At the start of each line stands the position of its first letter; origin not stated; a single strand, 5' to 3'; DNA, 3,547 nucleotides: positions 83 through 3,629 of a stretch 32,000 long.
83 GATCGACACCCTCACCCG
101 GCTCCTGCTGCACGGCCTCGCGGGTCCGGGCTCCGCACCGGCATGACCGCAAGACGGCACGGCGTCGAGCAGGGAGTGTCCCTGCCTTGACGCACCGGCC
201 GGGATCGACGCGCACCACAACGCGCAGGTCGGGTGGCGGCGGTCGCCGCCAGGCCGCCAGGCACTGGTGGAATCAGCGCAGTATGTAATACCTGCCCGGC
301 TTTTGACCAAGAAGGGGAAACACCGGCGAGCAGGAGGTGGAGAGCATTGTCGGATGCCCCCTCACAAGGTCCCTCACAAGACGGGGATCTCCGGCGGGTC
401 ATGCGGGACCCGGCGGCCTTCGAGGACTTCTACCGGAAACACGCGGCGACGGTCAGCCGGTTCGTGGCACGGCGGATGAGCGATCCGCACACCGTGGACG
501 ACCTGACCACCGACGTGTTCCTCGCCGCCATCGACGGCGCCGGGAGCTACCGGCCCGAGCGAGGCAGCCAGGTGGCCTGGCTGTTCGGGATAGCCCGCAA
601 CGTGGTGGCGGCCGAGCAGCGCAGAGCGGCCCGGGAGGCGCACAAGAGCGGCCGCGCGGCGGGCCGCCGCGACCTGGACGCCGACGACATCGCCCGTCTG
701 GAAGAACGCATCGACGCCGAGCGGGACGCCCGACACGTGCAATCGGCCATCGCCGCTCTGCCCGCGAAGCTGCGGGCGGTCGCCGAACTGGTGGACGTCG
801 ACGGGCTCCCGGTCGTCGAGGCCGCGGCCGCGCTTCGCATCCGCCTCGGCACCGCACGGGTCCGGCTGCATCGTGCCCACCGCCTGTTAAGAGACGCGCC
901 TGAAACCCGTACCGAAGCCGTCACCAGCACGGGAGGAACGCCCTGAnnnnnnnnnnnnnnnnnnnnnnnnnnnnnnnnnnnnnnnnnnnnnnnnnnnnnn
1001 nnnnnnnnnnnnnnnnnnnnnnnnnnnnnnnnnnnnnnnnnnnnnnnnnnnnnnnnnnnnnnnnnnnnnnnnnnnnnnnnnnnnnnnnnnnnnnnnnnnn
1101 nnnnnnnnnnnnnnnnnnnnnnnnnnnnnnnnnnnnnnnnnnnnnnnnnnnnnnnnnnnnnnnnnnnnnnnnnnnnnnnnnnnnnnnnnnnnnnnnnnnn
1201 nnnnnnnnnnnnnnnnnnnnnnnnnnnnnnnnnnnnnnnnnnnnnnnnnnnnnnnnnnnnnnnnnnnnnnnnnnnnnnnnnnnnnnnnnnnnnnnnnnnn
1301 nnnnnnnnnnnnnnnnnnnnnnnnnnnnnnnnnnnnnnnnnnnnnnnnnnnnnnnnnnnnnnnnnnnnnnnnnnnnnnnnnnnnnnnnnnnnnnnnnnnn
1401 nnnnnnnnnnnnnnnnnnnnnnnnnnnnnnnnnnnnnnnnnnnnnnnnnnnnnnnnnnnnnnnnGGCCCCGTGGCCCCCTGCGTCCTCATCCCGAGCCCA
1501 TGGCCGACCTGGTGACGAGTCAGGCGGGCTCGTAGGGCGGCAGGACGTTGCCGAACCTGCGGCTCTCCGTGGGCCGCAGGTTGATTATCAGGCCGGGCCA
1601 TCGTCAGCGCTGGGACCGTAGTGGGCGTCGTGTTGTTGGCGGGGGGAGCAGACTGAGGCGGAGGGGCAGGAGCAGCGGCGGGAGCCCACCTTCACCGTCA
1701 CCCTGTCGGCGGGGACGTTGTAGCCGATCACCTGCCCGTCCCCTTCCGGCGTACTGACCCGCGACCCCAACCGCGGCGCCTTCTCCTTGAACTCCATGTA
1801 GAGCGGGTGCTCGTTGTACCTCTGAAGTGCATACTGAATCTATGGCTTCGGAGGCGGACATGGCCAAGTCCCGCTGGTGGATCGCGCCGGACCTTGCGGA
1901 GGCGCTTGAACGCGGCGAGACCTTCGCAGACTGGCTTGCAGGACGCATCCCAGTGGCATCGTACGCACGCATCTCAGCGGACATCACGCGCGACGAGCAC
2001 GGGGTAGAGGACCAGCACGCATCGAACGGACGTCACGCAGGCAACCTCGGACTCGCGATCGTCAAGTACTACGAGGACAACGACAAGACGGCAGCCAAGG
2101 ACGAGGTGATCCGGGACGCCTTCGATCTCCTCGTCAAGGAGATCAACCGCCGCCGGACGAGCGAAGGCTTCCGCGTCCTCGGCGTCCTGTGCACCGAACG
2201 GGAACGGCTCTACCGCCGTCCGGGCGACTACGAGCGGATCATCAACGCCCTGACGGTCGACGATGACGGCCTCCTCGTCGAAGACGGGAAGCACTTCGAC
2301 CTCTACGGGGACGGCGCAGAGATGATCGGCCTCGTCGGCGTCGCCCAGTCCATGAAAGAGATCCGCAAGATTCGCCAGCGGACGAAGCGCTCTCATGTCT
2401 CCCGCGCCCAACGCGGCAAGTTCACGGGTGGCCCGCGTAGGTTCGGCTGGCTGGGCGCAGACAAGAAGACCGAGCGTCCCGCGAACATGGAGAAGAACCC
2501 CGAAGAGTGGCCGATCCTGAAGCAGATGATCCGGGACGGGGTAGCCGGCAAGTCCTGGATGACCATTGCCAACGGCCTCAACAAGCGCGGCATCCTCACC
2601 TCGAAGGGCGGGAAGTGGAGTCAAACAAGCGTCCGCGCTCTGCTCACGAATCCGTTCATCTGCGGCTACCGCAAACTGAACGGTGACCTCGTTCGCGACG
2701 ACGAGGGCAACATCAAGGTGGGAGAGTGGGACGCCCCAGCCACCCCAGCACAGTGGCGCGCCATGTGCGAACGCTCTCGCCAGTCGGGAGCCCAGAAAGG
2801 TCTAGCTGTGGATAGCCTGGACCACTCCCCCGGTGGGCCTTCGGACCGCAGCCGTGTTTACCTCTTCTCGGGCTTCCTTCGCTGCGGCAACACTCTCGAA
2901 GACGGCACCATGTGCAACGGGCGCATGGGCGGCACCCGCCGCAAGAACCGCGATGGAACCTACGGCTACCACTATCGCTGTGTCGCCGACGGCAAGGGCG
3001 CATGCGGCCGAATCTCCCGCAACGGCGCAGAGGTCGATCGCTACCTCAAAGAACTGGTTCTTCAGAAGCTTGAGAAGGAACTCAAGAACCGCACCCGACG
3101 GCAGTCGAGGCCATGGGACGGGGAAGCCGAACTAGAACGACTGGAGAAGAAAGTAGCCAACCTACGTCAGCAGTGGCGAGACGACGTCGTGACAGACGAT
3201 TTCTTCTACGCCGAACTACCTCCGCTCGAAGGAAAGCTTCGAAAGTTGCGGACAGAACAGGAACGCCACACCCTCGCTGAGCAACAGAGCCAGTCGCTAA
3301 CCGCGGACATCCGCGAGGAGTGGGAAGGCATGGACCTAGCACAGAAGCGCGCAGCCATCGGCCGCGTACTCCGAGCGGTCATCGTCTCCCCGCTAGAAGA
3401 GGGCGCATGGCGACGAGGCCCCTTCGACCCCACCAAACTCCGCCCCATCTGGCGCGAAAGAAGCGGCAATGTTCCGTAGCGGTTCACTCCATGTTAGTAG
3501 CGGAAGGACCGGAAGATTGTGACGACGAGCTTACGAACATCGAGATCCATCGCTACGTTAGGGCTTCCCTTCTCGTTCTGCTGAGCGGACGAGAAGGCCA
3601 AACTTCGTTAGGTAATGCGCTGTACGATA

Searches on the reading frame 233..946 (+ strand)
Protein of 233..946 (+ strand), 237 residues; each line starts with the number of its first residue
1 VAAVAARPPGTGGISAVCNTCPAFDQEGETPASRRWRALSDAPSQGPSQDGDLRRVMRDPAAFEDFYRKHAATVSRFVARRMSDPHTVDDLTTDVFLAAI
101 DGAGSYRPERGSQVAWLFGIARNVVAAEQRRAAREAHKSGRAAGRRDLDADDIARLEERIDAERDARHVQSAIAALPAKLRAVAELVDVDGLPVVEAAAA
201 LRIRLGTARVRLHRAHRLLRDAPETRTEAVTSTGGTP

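Call 67: search_protein_families(library=pfam, proteins=[window:233-946:+], max_evalue=0.0001)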
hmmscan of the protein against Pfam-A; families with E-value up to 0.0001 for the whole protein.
window:233-946:+ (237 aa): 2 families
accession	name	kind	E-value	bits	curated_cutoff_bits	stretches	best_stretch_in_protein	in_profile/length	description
PF04542.20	Sigma70_r2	-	2e-13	50.3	24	1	66-134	1-70/71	Sigma-70 region 2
PF08281.18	Sigma70_r4_2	-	5.3e-08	32.8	25.7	1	169-215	4-50/54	Sigma-70, region 4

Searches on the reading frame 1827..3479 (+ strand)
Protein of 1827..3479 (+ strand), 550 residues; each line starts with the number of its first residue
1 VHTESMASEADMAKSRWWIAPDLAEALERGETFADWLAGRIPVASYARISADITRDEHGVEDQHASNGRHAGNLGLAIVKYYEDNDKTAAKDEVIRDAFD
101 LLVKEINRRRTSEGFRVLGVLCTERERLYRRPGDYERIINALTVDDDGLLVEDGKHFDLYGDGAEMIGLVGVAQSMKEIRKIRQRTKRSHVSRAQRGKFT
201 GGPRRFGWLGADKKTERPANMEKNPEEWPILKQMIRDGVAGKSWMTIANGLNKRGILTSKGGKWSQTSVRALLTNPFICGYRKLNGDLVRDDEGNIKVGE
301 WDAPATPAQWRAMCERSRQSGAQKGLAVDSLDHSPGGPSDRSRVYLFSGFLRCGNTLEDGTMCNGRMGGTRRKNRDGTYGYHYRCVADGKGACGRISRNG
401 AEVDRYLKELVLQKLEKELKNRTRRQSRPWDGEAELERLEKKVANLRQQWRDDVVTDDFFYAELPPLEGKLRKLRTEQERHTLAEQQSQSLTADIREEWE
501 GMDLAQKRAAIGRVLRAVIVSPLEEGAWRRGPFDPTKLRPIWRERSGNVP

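Call 67: search_protein_families(library=pfam, proteins=[window:1827-3479:+], max_evalue=0.0001)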
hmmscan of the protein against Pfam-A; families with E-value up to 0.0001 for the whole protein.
window:1827-3479:+ (550 aa): 3 families
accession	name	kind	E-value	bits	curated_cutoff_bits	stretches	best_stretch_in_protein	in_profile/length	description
PF07508.19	Recombinase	-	5.3e-15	56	21.1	1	225-316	1-98/102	Recombinase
PF00239.26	Resolvase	-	9.7e-10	39.2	23.3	1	43-198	1-144/145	Resolvase, N terminal domain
PF13408.12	Zn_ribbon_recom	-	5.8e-05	23.8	25.3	0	346-410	1-56/58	Recombinase zinc beta ribbon domain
